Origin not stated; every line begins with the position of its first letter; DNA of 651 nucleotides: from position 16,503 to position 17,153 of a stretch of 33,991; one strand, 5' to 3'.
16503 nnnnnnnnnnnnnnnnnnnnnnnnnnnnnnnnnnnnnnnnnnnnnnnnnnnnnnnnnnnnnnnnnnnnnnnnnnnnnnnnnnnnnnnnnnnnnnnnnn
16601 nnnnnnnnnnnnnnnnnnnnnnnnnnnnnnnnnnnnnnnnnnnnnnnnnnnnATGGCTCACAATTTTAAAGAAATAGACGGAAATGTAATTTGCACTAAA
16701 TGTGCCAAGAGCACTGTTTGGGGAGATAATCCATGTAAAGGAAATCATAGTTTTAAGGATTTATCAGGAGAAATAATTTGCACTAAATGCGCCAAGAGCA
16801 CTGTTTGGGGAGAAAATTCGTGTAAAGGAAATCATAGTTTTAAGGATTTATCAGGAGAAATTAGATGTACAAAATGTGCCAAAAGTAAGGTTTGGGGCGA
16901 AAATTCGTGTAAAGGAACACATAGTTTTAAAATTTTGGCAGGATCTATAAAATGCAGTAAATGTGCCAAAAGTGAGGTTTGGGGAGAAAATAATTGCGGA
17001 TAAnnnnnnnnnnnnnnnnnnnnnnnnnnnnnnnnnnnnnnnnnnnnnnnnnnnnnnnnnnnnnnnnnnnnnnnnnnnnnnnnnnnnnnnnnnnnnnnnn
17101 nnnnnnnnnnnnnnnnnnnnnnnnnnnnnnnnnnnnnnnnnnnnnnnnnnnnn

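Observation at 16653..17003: Mini-protein made only of four tandem H-x10-C-x2-C-x10-C modules, apparently co-transcribed with alanine dehydrogenase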

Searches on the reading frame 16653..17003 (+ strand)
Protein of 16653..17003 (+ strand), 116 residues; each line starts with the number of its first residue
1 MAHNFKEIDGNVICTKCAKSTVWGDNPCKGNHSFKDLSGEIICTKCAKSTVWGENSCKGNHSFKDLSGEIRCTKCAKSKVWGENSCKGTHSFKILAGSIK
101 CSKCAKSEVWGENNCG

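Call 4: search_protein_families(library=pfam, proteins=[window:16653-17000:+], max_evalue=10)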
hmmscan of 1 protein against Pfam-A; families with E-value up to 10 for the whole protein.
window:16653-17000:+ (116 aa): 22 families
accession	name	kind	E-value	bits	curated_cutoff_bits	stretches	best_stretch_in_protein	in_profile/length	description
PF20626.4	EGF_Sp38_C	-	3.7e-07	30.5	24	4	69-86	32-49/50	Zona-pellucida-binding protein (Sp38) C-terminal EGF-like domain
PF22109.2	Zn_ribbon_tTFIIB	-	8.6e-05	22.8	28.6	3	36-48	25-37/40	Transcription factor IIB, zinc ribbon, Trypanosome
PF25813.1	zf_VAL1_N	-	0.00011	22.5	27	3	67-79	35-47/50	VAL1-like, N-terminal zinc finger domain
PF13719.11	Zn_ribbon_5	-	0.00081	19.6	29.3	2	63-76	19-32/37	zinc-ribbon domain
PF11681.13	KPP10_Orf10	-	0.008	16.5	25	0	61-85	4-28/144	Bacteriophage KPP10, Structural protein ORF10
PF24646.2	DUF7640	-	0.0099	16.6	28.1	1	9-101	40-118/121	Domain of unknown function (DUF7640)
PF03918.19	CcmH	-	0.011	15.5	25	1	60-79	26-45/143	Cytochrome C biogenesis protein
PF13717.11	Zn_ribbon_4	-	0.037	14.4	30.3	1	67-76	23-32/36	zinc-ribbon domain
PF08189.16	Meleagrin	-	0.042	14.1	25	2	101-110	12-21/38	Meleagrin/Cygnin family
PF25412.1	zf-C2H2_ZNF592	-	0.057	13.7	27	0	40-52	6-18/45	ZNF592-like C2H2 zinc finger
PF23550.1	zf_Tbcl_Rhp7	-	0.065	13.2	27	2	36-49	23-36/39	DNA repair protein rhp7 treble clef domain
PF21905.1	Zf-Nsp1alpha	-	0.077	13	27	0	10-17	12-19/42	Nsp1alpha N-terminal zinc finger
PF10764.14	Gin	-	0.15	12.5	27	1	37-49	14-26/45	Inhibitor of sigma-G Gin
PF13876.11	Phage_gp49_66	-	0.29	12.1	27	1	48-81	38-71/82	Phage protein (N4 Gp49/phage Sf6 gene 66) family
PF19193.6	Tectonin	-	0.29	11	30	0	29-56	102-129/216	Tectonin domain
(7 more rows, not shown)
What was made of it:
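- On Zinc ribbon (Pfam zinc-ribbon families, e.g. Zn_ribbon_5, Zn_Ribbon_TF, DZR_2): The best zinc-ribbon models score 19.6-22.8 bits against cutoffs of 28.6-29.3 (call 4).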

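Call 5: search_protein_families(library=ncbifam, proteins=[window:16653-17000:+], max_evalue=10)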
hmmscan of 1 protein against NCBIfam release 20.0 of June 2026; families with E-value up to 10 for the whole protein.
window:16653-17000:+ (116 aa): 3 families
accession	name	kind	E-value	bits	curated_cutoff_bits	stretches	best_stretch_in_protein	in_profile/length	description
NF038101.1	Trm112_arch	equivalog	0.02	15.1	77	0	93-106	29-42/59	methytransferase partner Trm112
NF001638.0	PRK00418.1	equivalog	0.025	14.4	83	3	69-85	7-23/65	DNA gyrase inhibitor YacG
NF001647.0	PRK00420.1-4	equivalog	1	9.5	108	0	34-51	36-53/130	hypothetical protein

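Call 6: search_solved_structures(query=window:16653-17000:+, max_evalue=10, show_alignments=2)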
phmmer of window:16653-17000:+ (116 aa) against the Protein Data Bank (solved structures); distinct sequences matched with E-value up to 10: 1.
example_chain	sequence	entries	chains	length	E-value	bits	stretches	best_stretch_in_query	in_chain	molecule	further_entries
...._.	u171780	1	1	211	1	12.7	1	10-49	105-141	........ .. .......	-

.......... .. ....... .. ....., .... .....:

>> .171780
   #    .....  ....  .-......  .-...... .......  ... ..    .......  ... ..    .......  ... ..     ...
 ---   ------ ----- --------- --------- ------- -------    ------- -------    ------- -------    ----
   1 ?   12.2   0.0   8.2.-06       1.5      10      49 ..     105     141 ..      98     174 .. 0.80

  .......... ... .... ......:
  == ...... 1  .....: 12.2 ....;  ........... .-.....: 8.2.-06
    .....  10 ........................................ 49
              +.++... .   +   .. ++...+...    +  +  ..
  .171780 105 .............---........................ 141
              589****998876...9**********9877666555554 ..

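Call 7: find_homologous_proteins(query=window:16653-17000:+, max_evalue=0.01)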
Query window:16653-17000:+: 49 candidates shared short words with the query, none scored E <= 0.01.
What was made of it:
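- Tried and rejected: A word-indexed search of 5.8 billion proteins with the single protein found nothing (call 7).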

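Call 15: predict_structure(protein=window:16653-17000:+)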
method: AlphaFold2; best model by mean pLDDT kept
length: 116 residues; sequences in the alignment: 1
mean_pLDDT: 59.4   pTM: 0.37
mean pLDDT of the five models: 59.4, 39.3, 37.1, 33.2, 32.9
residues with pLDDT >= 90: 0; 70-90: 0; 50-70: 110; < 50: 6
segments of 3 or more residues with pLDDT < 50: 113-116
pLDDT, mean of each block of 10 residues (from residue 1): 59 60 61 63 61 60 61 61 59 55 57 50
secondary structure, 60 per line:
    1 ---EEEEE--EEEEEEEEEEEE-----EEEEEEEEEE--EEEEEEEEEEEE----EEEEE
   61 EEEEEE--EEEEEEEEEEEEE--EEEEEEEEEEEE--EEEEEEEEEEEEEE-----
elements in order: E4-8 E11-22 E28-37 E40-51 E56-66 E69-81 E84-95 E98-111
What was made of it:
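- Tried and rejected: AlphaFold on the single sequence was poor (pLDDT 59, call 15).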

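Call 17: find_related_loci(query=window:16653-17000:+, collection=genome_contigs, flank=6000)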
Query window:16653-17000:+ (116 aa) in genome_contigs; peptide patterns used: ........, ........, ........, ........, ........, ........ (x = any residue, [..] = any of these).
31 stretches matched a pattern, but none encodes a relative of the query by tblastn (E <= 1e-3).
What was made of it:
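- Tried and rejected: A genome_contigs scan with the protein found nothing (call 17).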

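Call 19: search_protein_representatives(protein=window:16653-17000:+)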
Query: 116 residues. Proteins with E-value up to 0.001 (for the whole library): 13; up to 1e-10: 3; up to 1e-30: 0. The best 13 are listed.
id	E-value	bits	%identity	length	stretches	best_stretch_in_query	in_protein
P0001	1.5e-12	63.9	31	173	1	1-115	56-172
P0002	1.1e-11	61.2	32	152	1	3-116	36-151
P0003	1.7e-11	60.5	29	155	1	2-116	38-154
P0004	1.6e-10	57.3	24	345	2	6-114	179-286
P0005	3.0e-09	53.3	32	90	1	1-86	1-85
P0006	9.5e-09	51.6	31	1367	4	23-115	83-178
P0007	2.5e-06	43.8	32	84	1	9-86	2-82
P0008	1.5e-05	41.3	34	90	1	1-86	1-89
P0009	1.5e-05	41.3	34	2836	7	16-49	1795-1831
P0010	3.3e-05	40.2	45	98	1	32-115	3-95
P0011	6.0e-05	39.4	36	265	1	1-107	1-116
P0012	6.2e-05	39.3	34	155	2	21-107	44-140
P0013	3.2e-04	37.0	28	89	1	2-80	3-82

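Call 22: search_protein_families(library=pfam, proteins=[P0001, P0002, P0003, P0004, P0005, P0008, P0010, P0011, P0012, P0013], max_evalue=0.01)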
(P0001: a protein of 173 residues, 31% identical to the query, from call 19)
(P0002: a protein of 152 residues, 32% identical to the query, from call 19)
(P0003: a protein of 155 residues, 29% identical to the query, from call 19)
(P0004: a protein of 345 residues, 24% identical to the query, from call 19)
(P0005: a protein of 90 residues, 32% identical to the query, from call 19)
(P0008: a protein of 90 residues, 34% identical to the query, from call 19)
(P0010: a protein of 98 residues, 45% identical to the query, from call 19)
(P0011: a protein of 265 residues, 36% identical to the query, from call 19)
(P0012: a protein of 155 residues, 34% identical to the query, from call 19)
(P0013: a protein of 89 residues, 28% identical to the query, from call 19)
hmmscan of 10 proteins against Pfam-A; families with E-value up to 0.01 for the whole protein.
P0001 (173 aa): 0 families

P0002 (152 aa): 0 families

P0003 (155 aa): 0 families

P0004 (345 aa): 1 family
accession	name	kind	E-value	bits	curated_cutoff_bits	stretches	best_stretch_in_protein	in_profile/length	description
PF03784.18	Cyclotide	-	0.0088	16.5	25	1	49-67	11-28/30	Cyclotide family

P0005 (90 aa): 3 families
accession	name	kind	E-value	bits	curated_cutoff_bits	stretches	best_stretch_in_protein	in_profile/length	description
PF23324.1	DUF7086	-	0.00039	20.8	27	0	32-57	7-32/134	Domain of unknown function (DUF7086)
PF13917.11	zf-CCHC_3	-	0.003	17.9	27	0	40-57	4-21/41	Zinc knuckle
PF16046.10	FAM76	-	0.0037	17.2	28.5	1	3-77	58-130/298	FAM76 protein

P0008 (90 aa): 3 families
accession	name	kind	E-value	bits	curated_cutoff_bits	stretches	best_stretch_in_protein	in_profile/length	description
PF08271.17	Zn_Ribbon_TF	-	0.00021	21.2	29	0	43-80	2-27/43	TFIIB zinc-binding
PF13240.11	Zn_Ribbon_1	-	0.0031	17.7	25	0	10-18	12-20/23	zinc-ribbon domain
PF08273.17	Zn_Ribbon_Prim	-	0.008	16.9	23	0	67-79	20-32/37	Zinc-binding domain of primase-helicase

P0010 (98 aa): 5 families
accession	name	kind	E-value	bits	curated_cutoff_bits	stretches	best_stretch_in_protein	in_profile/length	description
PF08271.17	Zn_Ribbon_TF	-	2.5e-06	27.4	29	0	41-53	16-28/43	TFIIB zinc-binding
PF11781.13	Zn_ribbon_RRN7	-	0.00022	21.2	27.1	0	6-22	16-32/32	Zinc-finger of RNA-polymerase I-specific TFIIB, Rrn7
PF05191.20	ADK_lid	-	0.0023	18.2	26.6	0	46-57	3-14/36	Adenylate kinase, active site lid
PF21905.1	Zf-Nsp1alpha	-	0.0023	17.9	27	0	42-50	11-19/42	Nsp1alpha N-terminal zinc finger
PF13719.11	Zn_ribbon_5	-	0.0036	17.5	29.3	0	5-18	19-32/37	zinc-ribbon domain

P0011 (265 aa): 0 families

P0012 (155 aa): 3 families
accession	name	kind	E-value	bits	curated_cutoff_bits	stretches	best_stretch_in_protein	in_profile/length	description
PF09723.15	Zn_ribbon_8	-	0.00032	21.1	34.4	0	115-141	6-36/41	Zinc ribbon domain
PF13240.11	Zn_Ribbon_1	-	0.001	19.2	25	0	95-102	14-21/23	zinc-ribbon domain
PF01155.25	HypA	-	0.0015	19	28.9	0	78-105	70-97/112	Hydrogenase/urease nickel incorporation, metallochaperone, hypA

P0013 (89 aa): 0 families
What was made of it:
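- On Zinc ribbon (Pfam zinc-ribbon families, e.g. Zn_ribbon_5, Zn_Ribbon_TF, DZR_2): Ten relatives are also below cutoff (call 22).
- On EGF_Sp38_C (PF20626): None of the ten relatives scanned hits this family at E up to 0.01 (call 22).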

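Call 23: search_protein_families(library=phrogs, proteins=[window:16653-17000:+, P0001, P0004, P0005, P0011, P0012, P0010], max_evalue=0.01)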
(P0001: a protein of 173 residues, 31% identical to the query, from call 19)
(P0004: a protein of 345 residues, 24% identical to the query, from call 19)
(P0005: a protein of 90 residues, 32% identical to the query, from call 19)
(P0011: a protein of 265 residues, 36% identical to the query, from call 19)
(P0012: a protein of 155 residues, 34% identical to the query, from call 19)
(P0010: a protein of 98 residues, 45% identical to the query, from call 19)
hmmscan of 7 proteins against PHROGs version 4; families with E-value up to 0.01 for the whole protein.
window:16653-17000:+ (116 aa): 4 families
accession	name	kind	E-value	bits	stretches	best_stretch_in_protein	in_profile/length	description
phrog_32002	-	unknown function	8.9e-07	29.7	0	59-77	8-26/33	-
phrog_37069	-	unknown function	0.00019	22.4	0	9-21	42-54/58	-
phrog_4304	-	unknown function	0.0019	19.1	0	40-49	49-58/63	-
phrog_36854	-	unknown function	0.0073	17.4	0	36-71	21-56/87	-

P0001 (173 aa): 2 families
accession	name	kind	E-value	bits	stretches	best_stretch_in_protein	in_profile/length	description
phrog_32002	-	unknown function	2.3e-09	38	1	110-132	5-27/33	-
phrog_4188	-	unknown function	0.00049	20.8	0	122-132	35-45/50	-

P0004 (345 aa): 0 families

P0005 (90 aa): 4 families
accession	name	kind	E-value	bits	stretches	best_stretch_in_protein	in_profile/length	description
phrog_9188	-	unknown function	1.4e-06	29.4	0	59-81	45-67/70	-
phrog_32002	-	unknown function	2.4e-05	25.2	0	30-48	8-26/33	-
phrog_4188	-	unknown function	0.00059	20.6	0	5-21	30-46/50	-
phrog_31784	-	unknown function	0.00066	20.5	0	47-70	22-46/83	-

P0011 (265 aa): 0 families

P0012 (155 aa): 2 families
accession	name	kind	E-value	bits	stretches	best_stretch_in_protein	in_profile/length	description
phrog_6081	-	unknown function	9.8e-05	22.9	1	58-109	111-158/169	-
phrog_9188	-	unknown function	0.00022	22.4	0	115-142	39-65/70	-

P0010 (98 aa): 1 family
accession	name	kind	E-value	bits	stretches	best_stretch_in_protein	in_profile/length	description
phrog_5602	-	unknown function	0.0054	17.4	1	43-89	17-52/60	-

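Call 31: find_homologous_proteins(query=A2, max_evalue=0.01)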
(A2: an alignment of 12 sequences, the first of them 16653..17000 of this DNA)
Query A2 (12 sequences) (116 aa, profile of the alignment): 2 proteins with E <= 0.01 among 3532 candidates.
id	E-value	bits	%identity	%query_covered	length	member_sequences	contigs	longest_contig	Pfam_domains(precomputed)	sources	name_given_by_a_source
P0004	1.7e-68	248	26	97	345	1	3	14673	-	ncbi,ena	-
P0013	6.1e-25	106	28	72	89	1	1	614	-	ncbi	-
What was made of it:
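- Tried and rejected: With the family alignment it found only two known members (call 31).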

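Call 32: find_encoding_contigs(protein=P0004, flank=8000)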
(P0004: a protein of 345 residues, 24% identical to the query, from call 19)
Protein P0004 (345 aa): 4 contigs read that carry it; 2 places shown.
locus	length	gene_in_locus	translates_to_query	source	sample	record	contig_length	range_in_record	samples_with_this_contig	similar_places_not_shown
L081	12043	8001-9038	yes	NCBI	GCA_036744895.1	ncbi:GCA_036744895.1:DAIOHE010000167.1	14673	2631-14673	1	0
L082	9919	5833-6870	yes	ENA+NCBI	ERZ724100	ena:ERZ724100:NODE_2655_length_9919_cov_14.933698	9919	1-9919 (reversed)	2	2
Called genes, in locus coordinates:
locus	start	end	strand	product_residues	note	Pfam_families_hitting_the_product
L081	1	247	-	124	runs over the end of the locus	-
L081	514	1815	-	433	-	PF07714:PK_Tyr_Ser-Thr, PF00069:Pkinase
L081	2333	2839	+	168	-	-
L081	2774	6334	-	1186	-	PF00464:SHMT, PF01571:GCV_T, PF08669:GCV_T_C (weak)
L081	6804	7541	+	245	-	PF01618:MotA_ExbB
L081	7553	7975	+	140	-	PF02472:ExbD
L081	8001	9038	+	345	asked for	-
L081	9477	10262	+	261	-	PF01066:CDP-OH_P_transf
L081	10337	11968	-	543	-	PF02872:5_nucleotid_C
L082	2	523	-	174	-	?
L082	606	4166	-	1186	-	PF00464:SHMT, PF01571:GCV_T, PF08669:GCV_T_C (weak)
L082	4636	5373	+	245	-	PF01618:MotA_ExbB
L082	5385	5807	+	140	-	PF02472:ExbD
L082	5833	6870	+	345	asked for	-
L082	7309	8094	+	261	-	PF01066:CDP-OH_P_transf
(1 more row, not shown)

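Call 33: find_encoding_contigs(protein=window:16653-17003:+, flank=8000)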
Protein window:16653-17003:+ (116 aa): 8 contigs read that carry it; 6 places shown.
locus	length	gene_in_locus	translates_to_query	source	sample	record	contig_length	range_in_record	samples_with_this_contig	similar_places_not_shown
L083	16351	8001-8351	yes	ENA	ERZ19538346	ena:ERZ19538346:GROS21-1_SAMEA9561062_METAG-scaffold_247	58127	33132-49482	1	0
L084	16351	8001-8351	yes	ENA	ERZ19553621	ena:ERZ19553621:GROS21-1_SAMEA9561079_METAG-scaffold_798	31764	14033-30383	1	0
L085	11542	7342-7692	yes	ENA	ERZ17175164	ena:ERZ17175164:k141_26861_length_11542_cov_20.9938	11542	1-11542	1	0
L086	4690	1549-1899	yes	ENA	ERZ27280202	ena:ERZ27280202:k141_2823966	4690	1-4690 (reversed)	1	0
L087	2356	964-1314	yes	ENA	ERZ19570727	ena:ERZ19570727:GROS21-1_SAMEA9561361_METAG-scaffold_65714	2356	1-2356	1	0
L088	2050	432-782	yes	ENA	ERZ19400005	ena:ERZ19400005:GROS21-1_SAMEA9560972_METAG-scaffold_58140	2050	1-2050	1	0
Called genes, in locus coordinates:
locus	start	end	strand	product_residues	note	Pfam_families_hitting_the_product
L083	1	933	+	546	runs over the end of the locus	PF13180:PDZ_2 (faint), PF17820:PDZ_6, PF03572:Peptidase_S41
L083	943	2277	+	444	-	PF28548:4TM_phosphoesterase, PF00149:Metallophos, PF12850:Metallophos_2 (faint)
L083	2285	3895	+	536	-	PF17900:Peptidase_M1_N, PF01433:Peptidase_M1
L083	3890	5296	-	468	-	PF02233:PNTB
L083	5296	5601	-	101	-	PF12769:PNTB_4TM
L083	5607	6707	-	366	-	PF05222:AlaDh_PNT_N, PF01262:AlaDh_PNT_C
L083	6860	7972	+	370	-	PF05222:AlaDh_PNT_N, PF07992:Pyr_redox_2 (faint), PF01262:AlaDh_PNT_C, PF01488:Shikimate_DH (weak), PF02826:2-Hacid_dh_C, PF00070:Pyr_redox (weak)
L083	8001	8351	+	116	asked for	-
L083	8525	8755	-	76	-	PF00173:Cyt-b5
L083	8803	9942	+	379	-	PF00512:HisKA, PF13581:HATPase_c_2 (weak), PF02518:HATPase_c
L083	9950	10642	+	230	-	PF00072:Response_reg, PF00486:Trans_reg_C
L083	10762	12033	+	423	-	PF18962:Por_Secre_tail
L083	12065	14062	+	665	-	PF07715:Plug, PF00593:TonB_dep_Rec_b-barrel, PF14905:OMP_b-brl_3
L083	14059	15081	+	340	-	PF14064:HmuY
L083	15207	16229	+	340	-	PF01368:DHH, PF02272:DHHA1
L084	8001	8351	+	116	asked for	-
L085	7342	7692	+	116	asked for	-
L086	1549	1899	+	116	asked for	-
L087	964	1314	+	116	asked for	-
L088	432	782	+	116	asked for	-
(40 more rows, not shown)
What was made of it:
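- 16653..17003 (+): Mini-protein gene: 116 codons plus stop, made of Met-Ala followed by four HCCC modules. The exact protein is called on 8 independent metagenome contigs (call 33).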

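Call 38: find_encoding_contigs(protein=P0001, flank=8000)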
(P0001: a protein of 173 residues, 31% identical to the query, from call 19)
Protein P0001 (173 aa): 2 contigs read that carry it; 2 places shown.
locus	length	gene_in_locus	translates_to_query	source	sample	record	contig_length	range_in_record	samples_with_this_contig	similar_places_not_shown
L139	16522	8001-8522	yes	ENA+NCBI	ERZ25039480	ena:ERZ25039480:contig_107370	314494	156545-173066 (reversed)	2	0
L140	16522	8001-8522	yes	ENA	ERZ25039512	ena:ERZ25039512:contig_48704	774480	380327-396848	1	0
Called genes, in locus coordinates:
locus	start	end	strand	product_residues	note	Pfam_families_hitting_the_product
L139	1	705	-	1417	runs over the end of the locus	PF08308:PEGA, PF08308:PEGA, PF18911:PKD_4, PF00801:PKD, PF18911:PKD_4, PF00801:PKD, PF18911:PKD_4, PF00801:PKD, +11 more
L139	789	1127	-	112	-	-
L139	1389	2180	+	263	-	PF02525:Flavodoxin_2 (weak), PF03358:FMN_red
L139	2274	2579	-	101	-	PF09335:VTT_dom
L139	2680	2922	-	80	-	-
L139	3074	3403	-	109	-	-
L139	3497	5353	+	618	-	PF03486:HI0933_like (faint), PF07992:Pyr_redox_2 (faint), PF00890:FAD_binding_2, PF01266:DAO (weak), PF02910:Succ_DH_flav_C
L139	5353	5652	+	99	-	PF13085:Fer2_3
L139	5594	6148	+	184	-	PF13085:Fer2_3 (weak), PF13187:Fer4_9 (faint), PF12838:Fer4_7 (faint), PF13183:Fer4_8, PF13237:Fer4_10, PF13534:Fer4_17 (weak)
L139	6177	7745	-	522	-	PF00171:Aldedh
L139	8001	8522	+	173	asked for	-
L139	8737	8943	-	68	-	-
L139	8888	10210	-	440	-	PF03209:PUCC (faint), PF07690:MFS_1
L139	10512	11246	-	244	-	PF00294:PfkB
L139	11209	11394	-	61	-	-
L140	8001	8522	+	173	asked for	-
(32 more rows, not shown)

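Call 39: find_encoding_contigs(protein=P0005, flank=8000)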
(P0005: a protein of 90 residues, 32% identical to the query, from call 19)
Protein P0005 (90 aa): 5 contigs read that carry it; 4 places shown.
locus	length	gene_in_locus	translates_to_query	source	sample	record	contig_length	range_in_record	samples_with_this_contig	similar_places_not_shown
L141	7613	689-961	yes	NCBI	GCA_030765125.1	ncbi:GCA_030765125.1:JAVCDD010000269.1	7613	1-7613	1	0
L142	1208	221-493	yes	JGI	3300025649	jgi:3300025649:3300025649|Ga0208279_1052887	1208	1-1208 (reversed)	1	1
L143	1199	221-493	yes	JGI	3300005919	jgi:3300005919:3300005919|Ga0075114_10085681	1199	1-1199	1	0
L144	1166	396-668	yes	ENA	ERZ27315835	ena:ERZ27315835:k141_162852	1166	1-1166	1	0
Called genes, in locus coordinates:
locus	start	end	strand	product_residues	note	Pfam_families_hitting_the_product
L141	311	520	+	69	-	-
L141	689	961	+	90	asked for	-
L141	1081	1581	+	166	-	-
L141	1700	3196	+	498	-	PF00682:HMGL-like, PF22617:HCS_D2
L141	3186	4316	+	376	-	PF00378:ECH_1, PF16113:ECH_2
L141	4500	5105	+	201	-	PF05099:TerB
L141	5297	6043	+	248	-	PF00106:adh_short, PF08659:KR, PF13561:adh_short_C2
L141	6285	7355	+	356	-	PF02540:NAD_synthase (weak)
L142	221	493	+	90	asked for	-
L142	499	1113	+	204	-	-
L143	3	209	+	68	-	?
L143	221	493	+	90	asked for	-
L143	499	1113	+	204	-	-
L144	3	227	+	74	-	?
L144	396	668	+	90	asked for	-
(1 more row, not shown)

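Call 40: find_encoding_contigs(protein=P0011, flank=8000)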
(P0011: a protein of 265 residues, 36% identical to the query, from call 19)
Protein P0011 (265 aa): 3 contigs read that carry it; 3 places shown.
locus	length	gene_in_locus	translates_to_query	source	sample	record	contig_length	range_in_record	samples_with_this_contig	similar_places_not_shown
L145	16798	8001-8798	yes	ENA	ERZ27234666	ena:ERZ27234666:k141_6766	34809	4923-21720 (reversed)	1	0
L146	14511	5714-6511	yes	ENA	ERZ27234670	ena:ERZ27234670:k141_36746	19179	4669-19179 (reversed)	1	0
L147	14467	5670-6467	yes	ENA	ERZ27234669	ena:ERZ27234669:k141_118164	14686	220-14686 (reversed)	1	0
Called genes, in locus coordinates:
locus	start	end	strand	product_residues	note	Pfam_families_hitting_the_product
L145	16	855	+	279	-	PF00106:adh_short, PF01370:Epimerase (weak), PF08659:KR (weak), PF13561:adh_short_C2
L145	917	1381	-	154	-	PF06941:NT5C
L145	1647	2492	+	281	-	PF19781:DUF6266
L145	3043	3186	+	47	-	-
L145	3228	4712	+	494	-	-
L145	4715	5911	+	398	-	PF13353:Fer4_12 (weak), PF04055:Radical_SAM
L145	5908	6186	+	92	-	-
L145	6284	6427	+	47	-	-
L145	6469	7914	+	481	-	PF13306:LRR_5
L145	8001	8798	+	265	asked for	-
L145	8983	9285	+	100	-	-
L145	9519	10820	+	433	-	-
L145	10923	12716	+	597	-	PF00520:Ion_trans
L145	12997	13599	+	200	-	-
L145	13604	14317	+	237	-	PF13568:OMP_b-brl_2 (weak)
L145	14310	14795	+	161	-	PF18962:Por_Secre_tail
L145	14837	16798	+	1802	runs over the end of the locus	-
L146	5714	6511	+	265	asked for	-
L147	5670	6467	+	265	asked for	-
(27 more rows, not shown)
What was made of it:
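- One distant relative (P0011) lies near a radical-SAM gene with 47-aa peptides (call 40). The radical-SAM cluster in L145 has its own 47-aa precursors (call 40).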
